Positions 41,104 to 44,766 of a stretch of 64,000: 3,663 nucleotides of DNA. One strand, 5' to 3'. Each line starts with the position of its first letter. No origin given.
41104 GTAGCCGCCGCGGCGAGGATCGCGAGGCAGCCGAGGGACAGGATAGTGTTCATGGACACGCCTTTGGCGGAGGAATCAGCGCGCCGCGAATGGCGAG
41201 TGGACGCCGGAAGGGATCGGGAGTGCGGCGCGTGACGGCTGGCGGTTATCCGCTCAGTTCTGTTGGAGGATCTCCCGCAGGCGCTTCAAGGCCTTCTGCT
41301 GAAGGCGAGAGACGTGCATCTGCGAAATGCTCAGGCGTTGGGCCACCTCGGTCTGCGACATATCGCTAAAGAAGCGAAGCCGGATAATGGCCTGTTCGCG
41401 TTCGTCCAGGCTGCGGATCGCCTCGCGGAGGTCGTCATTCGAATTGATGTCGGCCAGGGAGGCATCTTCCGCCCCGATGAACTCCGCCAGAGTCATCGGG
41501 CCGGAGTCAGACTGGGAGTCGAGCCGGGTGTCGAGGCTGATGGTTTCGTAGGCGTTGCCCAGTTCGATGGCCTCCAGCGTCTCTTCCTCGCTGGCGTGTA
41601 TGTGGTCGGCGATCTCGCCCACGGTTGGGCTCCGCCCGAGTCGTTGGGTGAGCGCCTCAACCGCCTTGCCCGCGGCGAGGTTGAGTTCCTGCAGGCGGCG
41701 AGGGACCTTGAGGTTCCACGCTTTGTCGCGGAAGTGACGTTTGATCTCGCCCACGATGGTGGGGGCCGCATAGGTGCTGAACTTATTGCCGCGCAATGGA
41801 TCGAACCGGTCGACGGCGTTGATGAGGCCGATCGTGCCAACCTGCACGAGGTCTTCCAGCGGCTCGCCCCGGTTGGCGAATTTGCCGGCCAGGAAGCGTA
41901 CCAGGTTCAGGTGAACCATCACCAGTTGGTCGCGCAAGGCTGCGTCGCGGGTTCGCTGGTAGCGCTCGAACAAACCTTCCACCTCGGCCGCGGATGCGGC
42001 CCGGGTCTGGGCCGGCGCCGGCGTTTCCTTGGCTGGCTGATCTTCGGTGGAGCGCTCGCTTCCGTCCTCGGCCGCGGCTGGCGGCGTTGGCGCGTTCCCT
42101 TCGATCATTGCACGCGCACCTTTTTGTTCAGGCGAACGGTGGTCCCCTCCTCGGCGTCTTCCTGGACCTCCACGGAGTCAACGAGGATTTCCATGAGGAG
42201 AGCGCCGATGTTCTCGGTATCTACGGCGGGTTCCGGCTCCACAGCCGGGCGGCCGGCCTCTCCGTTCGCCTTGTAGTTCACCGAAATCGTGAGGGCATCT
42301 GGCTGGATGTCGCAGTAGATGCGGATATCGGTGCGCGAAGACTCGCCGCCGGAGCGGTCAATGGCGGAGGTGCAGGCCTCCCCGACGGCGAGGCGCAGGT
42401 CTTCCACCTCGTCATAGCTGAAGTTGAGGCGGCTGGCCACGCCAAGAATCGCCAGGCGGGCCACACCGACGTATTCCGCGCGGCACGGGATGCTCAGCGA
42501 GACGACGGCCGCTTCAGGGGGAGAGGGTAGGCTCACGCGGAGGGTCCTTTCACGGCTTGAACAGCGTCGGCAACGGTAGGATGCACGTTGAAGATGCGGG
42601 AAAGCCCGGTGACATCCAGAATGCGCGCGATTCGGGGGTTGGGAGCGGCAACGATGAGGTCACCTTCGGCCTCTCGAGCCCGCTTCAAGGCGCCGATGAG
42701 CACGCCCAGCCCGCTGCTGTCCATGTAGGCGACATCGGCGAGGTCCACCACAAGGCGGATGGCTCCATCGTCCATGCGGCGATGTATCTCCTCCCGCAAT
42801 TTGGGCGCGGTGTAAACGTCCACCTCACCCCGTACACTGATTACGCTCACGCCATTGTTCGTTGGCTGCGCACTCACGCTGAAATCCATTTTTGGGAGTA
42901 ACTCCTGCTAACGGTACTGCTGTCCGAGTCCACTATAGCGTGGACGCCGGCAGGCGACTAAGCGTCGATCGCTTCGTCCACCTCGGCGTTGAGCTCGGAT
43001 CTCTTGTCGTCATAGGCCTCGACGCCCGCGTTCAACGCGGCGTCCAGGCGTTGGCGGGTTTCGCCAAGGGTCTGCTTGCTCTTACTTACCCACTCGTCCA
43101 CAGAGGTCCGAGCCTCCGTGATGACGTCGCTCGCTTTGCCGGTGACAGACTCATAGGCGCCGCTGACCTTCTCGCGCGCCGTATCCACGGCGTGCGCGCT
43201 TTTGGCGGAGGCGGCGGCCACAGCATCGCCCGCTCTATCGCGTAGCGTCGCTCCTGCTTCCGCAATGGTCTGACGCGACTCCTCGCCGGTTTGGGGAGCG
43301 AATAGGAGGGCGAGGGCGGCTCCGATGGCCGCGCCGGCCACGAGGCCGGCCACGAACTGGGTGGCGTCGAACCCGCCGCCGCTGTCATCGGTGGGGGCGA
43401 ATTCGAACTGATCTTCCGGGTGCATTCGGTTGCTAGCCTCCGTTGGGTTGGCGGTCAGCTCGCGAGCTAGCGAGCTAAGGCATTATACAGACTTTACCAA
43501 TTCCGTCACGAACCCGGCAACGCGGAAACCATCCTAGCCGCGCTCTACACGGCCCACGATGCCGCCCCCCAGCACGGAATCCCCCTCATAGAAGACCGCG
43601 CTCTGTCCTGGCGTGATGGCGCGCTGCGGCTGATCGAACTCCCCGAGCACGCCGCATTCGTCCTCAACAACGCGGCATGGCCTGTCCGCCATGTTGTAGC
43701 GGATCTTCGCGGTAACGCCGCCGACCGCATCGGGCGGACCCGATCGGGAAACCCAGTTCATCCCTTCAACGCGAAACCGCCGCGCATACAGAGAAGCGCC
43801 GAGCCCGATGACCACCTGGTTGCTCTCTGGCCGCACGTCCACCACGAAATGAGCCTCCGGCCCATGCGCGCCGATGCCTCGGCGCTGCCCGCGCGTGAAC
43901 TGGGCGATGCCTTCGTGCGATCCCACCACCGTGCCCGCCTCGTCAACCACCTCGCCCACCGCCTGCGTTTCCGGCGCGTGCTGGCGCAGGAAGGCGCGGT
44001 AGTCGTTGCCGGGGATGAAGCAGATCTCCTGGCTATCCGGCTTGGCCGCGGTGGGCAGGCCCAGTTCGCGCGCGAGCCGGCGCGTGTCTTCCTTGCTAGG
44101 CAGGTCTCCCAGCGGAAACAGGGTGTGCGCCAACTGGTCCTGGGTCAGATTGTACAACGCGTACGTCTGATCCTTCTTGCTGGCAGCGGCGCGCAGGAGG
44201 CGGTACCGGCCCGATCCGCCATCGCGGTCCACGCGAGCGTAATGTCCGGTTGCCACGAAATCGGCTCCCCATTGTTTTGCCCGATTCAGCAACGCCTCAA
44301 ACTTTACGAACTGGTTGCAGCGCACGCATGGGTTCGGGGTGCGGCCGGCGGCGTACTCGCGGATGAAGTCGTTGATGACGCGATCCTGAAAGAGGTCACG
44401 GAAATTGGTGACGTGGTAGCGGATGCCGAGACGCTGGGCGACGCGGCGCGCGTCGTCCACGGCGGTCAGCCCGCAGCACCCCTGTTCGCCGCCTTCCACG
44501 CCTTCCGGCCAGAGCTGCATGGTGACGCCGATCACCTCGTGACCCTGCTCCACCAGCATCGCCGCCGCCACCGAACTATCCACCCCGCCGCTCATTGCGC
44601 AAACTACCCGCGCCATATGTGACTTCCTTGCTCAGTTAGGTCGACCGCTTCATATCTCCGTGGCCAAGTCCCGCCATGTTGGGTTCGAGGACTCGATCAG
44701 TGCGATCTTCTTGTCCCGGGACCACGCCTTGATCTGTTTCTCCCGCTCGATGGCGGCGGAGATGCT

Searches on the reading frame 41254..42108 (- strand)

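Call 13: search_protein_families(library=pfam, proteins=[window:41254-42108:-], max_evalue=0.001)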
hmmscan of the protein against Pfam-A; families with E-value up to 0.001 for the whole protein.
window:41254-42108:- (284 aa): 4 families
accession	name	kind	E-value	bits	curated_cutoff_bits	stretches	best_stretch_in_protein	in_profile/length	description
PF04542.20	Sigma70_r2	-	1.2e-19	70.3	24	1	62-131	1-70/71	Sigma-70 region 2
PF04545.22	Sigma70_r4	-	3.2e-17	62.2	24.1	1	230-279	1-50/50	Sigma-70, region 4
PF04539.22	Sigma70_r3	-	7e-12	45.7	25.3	1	148-208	8-66/78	Sigma-70 region 3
PF08281.18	Sigma70_r4_2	-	6.3e-09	35.8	25.7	1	226-277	3-54/54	Sigma-70, region 4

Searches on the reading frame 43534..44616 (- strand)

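Call 12: search_protein_families(library=pfam, proteins=[window:43534-44616:-], max_evalue=0.001)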
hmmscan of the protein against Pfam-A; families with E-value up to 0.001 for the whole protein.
window:43534-44616:- (360 aa): 6 families
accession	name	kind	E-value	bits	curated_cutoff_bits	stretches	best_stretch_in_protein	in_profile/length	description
PF03054.22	tRNA_Me_trans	-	8.2e-74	248.1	20.6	1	3-202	2-201/202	tRNA methyl transferase HUP domain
PF20258.4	tRNA_Me_trans_C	-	6.6e-18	65.3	20.6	1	279-354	2-77/77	Aminomethyltransferase beta-barrel domain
PF20259.3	tRNA_Me_trans_M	-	4.7e-14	52.1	27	1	208-271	2-65/66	tRNA methyl transferase PRC-barrel domain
PF02540.23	NAD_synthase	-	4.2e-05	23.2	21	1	3-76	20-85/242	NAD synthase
PF02568.20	ThiI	-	0.00018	21.6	20.5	1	3-34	5-36/197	Thiamine biosynthesis protein (ThiI)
PF00733.27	Asn_synthase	-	0.00075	19.7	21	0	4-189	20-189/354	Asparagine synthase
